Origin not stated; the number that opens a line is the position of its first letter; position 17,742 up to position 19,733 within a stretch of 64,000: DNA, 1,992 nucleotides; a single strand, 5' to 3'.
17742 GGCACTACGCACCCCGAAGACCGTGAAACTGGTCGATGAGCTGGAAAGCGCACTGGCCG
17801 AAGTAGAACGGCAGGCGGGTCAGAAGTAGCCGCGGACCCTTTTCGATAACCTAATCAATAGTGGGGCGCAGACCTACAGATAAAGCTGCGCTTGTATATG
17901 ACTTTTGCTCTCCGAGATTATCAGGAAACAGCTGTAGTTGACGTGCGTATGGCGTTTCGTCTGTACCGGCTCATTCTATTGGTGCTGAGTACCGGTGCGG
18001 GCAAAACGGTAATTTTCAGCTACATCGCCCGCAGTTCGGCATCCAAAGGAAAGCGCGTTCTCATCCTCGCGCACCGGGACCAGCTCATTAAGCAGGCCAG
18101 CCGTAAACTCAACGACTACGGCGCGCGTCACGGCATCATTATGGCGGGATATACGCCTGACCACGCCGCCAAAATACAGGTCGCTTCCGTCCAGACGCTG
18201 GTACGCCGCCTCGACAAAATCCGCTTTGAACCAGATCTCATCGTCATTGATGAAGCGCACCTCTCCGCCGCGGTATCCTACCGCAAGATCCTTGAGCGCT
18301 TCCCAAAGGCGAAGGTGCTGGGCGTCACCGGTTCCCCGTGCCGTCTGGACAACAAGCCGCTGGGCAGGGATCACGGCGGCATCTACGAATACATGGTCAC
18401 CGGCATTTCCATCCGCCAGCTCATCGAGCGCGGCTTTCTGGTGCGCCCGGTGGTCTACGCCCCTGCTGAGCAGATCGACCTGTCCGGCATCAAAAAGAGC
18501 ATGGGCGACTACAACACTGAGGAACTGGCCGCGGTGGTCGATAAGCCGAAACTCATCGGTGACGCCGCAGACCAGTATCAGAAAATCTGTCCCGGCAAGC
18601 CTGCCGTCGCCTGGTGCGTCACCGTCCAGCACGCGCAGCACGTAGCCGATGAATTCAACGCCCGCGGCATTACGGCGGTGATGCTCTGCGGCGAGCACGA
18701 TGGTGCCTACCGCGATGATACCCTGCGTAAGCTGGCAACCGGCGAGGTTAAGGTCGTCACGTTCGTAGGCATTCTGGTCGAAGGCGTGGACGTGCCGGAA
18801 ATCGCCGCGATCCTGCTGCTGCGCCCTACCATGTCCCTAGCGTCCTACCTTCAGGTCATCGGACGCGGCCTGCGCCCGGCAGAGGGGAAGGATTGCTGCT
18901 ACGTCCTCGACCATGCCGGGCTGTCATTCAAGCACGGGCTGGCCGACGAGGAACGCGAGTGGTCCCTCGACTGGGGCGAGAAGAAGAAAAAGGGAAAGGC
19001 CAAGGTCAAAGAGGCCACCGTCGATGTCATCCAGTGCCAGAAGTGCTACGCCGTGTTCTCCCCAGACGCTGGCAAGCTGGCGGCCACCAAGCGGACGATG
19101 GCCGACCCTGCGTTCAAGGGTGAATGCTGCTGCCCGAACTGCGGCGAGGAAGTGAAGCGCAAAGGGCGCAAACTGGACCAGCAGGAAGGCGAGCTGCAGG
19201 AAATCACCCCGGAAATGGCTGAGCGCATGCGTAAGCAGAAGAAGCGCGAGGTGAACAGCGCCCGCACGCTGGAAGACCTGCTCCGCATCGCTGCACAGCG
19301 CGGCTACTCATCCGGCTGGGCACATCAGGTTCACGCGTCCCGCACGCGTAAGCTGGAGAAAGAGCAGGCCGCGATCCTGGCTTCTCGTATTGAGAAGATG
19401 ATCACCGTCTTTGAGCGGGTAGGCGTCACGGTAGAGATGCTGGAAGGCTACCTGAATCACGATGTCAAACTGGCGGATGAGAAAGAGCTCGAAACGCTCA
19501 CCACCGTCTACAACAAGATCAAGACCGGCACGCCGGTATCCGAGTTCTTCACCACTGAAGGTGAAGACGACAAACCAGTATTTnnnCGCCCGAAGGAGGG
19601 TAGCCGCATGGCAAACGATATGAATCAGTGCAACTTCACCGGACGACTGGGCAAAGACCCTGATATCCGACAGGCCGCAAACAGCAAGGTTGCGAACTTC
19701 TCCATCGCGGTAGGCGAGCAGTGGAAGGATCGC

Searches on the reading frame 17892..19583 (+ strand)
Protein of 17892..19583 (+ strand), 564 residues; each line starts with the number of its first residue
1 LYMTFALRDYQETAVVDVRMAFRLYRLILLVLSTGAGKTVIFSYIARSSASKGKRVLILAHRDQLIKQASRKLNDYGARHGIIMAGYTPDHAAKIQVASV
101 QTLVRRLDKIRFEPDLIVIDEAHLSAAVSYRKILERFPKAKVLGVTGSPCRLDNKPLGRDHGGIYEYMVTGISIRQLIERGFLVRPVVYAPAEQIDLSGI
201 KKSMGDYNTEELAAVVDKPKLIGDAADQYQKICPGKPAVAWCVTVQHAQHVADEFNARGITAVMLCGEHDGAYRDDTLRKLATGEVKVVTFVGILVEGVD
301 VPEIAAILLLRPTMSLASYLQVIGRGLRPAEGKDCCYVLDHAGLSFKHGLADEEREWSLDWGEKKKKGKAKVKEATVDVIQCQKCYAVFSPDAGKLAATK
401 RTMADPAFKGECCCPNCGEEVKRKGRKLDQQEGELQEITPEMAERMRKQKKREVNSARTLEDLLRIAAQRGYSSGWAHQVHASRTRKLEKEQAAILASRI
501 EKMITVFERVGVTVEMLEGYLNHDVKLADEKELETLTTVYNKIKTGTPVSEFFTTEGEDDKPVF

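Call 84: search_protein_families(library=ncbifam, proteins=[window:17892-19583:+], max_evalue=0.01)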
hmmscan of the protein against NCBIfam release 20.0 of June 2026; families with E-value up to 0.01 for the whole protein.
window:17892-19583:+ (564 aa): 20 families
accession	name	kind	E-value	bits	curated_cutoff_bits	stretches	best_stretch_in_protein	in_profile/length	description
NF053632.1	heli_RadD_YejH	equivalog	6e-51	173.4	720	1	5-347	1-360/573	DNA repair helicase RadD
NF046051.1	restrict_EcoAI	equivalog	8.3e-25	87.3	550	1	6-344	157-531/768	EcoAI/FtnUII family type I restriction enzme subunit R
NF008521.0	PRK11448.1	equivalog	9.6e-15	53.7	729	2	3-123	410-550/1123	type I restriction-modification system endonuclease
TIGR04095.1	dnd_restrict_1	equivalog_domain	4.4e-12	45.7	600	1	260-341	314-395/451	DNA phosphorothioation system restriction enzyme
NF003673.1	PRK05298.1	equivalog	3.6e-10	38.8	743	1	241-459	449-642/653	excinuclease ABC subunit UvrB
TIGR00631.1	uvrb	equivalog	4.4e-10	38.4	750.1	1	242-384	450-598/658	excinuclease ABC subunit UvrB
TIGR00614.1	recQ_fam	subfamily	2e-09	36.8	219.8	1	215-453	205-433/470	RecQ family ATP-dependent DNA helicase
NF010337.0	PRK13766.1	equivalog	1.9e-08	32.9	610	1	26-151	31-175/781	Hef nuclease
NF008744.0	PRK11776.1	equivalog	1e-07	30.9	524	1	236-363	243-369/460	ATP-dependent RNA helicase DbpA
NF008394.0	PRK11192.1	equivalog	5.3e-06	25.5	507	1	238-329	250-341/441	ATP-dependent RNA helicase SrmB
NF042913.1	CyRepA1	equivalog_domain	8.2e-06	25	200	1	33-122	10-94/595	plasmid replication protein, CyRepA1 family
NF045503.1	repair_heli_XPB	equivalog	2.5e-05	23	610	1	4-131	181-318/548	DNA repair helicase XPB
TIGR01054.1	rgy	equivalog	2.6e-05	22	471.7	1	31-85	101-155/1172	reverse gyrase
NF008164.0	PRK10917.1-2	equivalog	9.3e-05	20.9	785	0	251-329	345-590/704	ATP-dependent DNA helicase RecG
TIGR01389.1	recQ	equivalog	0.00013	20.6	640.2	1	195-386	184-370/591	DNA helicase RecQ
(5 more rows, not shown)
